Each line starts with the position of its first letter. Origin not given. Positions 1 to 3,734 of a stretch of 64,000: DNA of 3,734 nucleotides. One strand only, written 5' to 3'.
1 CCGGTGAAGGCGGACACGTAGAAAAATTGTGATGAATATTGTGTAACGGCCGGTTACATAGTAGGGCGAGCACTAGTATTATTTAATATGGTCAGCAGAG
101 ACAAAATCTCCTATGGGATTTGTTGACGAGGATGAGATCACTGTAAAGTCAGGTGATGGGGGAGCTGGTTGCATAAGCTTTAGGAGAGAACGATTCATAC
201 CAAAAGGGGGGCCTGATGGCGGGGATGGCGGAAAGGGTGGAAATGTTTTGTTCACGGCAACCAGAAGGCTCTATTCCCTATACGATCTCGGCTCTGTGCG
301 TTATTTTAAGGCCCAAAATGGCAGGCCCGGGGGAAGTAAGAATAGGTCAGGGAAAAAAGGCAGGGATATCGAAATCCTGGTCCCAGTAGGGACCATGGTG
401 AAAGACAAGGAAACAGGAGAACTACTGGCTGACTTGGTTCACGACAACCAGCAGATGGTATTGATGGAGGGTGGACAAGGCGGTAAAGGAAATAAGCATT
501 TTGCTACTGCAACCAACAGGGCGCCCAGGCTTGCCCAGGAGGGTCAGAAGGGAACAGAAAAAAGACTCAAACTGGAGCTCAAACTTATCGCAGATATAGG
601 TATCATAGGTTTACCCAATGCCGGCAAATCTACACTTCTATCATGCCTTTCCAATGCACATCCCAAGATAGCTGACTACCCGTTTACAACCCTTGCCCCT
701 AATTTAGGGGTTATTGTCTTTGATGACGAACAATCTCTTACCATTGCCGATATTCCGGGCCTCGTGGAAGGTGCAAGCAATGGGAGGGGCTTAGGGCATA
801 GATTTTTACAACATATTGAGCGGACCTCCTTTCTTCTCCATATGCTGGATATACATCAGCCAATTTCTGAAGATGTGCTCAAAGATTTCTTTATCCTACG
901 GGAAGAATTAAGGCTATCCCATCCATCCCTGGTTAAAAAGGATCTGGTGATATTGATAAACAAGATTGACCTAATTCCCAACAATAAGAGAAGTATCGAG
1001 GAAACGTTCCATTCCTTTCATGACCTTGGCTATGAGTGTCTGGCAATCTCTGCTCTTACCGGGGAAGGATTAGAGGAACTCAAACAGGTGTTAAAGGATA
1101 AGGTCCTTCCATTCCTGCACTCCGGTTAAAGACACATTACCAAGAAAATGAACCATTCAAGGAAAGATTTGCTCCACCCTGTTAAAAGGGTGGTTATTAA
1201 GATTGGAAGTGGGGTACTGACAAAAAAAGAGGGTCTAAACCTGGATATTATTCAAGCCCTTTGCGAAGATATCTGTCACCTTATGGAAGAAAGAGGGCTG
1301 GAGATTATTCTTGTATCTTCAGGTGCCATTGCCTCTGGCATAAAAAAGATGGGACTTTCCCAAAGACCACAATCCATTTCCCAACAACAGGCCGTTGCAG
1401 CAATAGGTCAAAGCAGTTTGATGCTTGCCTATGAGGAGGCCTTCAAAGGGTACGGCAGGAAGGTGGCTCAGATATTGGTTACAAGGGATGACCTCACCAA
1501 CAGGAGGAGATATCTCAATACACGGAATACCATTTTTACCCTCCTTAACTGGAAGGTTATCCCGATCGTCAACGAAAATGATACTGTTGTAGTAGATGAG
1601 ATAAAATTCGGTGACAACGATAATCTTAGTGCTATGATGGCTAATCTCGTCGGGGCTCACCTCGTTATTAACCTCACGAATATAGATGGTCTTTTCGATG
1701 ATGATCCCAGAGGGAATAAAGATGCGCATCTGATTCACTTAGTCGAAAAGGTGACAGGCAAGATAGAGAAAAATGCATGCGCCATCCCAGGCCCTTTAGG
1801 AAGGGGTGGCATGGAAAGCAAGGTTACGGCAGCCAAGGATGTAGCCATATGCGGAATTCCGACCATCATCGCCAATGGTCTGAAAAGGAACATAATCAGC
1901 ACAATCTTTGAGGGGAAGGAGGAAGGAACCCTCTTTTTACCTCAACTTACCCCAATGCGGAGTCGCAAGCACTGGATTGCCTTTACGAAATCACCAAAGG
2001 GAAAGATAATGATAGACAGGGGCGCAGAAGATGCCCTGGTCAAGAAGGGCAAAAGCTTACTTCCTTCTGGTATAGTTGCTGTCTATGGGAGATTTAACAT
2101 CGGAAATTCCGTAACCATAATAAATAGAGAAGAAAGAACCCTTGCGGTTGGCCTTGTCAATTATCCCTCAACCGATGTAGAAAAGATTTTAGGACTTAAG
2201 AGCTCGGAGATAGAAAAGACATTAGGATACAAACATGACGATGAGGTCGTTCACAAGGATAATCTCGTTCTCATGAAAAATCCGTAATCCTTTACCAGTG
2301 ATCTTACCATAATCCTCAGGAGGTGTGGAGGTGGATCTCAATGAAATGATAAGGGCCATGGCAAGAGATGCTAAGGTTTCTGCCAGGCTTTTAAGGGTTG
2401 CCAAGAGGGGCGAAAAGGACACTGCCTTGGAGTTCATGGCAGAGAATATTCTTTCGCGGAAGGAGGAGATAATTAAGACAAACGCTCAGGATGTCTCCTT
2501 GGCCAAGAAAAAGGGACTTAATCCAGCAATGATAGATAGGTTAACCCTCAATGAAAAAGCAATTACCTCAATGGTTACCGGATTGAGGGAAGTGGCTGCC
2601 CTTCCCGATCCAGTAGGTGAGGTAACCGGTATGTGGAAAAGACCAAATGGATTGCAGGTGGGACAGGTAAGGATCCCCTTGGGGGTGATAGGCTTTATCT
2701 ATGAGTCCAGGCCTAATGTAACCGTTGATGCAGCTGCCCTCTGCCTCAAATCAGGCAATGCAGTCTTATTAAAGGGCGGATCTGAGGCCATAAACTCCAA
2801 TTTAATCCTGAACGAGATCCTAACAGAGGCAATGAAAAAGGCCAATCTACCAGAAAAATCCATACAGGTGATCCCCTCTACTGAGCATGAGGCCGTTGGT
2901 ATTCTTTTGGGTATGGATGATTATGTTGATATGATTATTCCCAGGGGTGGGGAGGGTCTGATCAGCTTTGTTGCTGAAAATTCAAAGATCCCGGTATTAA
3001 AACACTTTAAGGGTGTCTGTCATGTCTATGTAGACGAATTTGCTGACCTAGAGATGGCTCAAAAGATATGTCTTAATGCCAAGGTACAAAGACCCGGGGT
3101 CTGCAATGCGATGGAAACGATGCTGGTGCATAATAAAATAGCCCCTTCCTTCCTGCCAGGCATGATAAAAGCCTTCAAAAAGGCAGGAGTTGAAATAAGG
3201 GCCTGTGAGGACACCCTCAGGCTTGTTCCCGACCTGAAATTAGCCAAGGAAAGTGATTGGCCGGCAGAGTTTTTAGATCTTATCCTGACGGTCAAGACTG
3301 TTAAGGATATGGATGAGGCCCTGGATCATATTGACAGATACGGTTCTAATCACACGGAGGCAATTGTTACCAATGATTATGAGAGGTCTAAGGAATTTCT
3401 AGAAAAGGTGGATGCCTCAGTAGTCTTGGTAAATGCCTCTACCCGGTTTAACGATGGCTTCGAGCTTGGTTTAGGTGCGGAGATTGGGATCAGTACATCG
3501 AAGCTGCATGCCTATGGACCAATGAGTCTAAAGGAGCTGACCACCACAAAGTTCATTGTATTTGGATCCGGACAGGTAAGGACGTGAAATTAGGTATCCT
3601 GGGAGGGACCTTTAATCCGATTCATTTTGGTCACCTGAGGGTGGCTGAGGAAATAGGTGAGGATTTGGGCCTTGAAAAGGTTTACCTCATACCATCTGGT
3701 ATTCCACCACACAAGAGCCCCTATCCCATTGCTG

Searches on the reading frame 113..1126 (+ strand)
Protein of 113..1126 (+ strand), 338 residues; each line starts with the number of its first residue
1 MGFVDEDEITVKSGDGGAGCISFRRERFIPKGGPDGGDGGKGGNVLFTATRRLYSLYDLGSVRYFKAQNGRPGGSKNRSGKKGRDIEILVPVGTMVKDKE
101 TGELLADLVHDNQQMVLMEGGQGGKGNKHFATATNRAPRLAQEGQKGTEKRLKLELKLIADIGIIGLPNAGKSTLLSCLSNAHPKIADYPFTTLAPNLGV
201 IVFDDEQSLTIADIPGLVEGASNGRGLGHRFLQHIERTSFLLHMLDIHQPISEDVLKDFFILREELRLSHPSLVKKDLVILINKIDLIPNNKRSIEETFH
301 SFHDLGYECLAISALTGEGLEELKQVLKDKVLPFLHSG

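Call 44: search_protein_families(library=pfam, proteins=[window:113-1126:+], max_evalue=0.001)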
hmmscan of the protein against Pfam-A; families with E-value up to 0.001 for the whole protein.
window:113-1126:+ (338 aa): 6 families
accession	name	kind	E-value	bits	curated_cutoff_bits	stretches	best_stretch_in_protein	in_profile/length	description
PF01018.28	GTP1_OBG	-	6.6e-59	198.4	27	1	4-158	1-155/155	GTP1/OBG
PF01926.29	MMR_HSR1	-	3.7e-23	82.2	21.9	1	162-254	2-92/113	50S ribosome-binding GTPase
PF02421.24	FeoB_N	-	1.9e-12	47.4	27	1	162-325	3-154/156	Ferrous iron transport protein B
PF03193.22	RsgA_GTPase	-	9.5e-09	35.7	30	1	277-335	55-112/174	RsgA GTPase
PF00009.33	GTP_EFTU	-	1.6e-05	25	26.5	0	275-329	121-184/188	Elongation factor Tu GTP binding domain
PF00025.27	Arf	-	0.00068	19.6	22.3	0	162-330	17-173/174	ADP-ribosylation factor family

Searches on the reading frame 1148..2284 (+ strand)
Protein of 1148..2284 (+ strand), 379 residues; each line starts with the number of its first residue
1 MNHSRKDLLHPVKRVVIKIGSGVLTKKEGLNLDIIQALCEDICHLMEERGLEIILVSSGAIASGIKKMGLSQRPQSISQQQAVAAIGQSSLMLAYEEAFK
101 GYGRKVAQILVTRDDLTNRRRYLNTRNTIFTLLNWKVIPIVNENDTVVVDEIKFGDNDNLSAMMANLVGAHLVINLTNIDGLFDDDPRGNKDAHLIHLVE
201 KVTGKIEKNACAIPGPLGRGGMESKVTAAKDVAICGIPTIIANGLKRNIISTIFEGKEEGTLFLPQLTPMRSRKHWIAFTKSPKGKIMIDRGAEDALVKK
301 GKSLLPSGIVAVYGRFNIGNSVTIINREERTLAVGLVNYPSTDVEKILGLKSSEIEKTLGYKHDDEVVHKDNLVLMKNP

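Call 54: search_protein_families(library=pfam, proteins=[window:1148-2284:+], max_evalue=0.001)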
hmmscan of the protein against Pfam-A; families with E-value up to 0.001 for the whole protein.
window:1148-2284:+ (379 aa): 2 families
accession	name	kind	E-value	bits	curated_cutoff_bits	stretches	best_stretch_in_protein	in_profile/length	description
PF00696.33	AA_kinase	-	9e-44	150.4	24.9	1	13-243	1-234/234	Amino acid kinase family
PF01472.26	PUA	-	2.9e-18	66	24.8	1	285-357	1-72/74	PUA domain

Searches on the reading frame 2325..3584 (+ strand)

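Call 54: search_protein_families(library=pfam, proteins=[window:2325-3584:+], max_evalue=0.001)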
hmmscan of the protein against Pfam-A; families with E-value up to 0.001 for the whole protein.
window:2325-3584:+ (420 aa): 1 family
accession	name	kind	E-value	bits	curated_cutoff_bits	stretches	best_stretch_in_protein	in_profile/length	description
PF00171.27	Aldedh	-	6.3e-22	78.2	23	2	9-289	31-298/461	Aldehyde dehydrogenase family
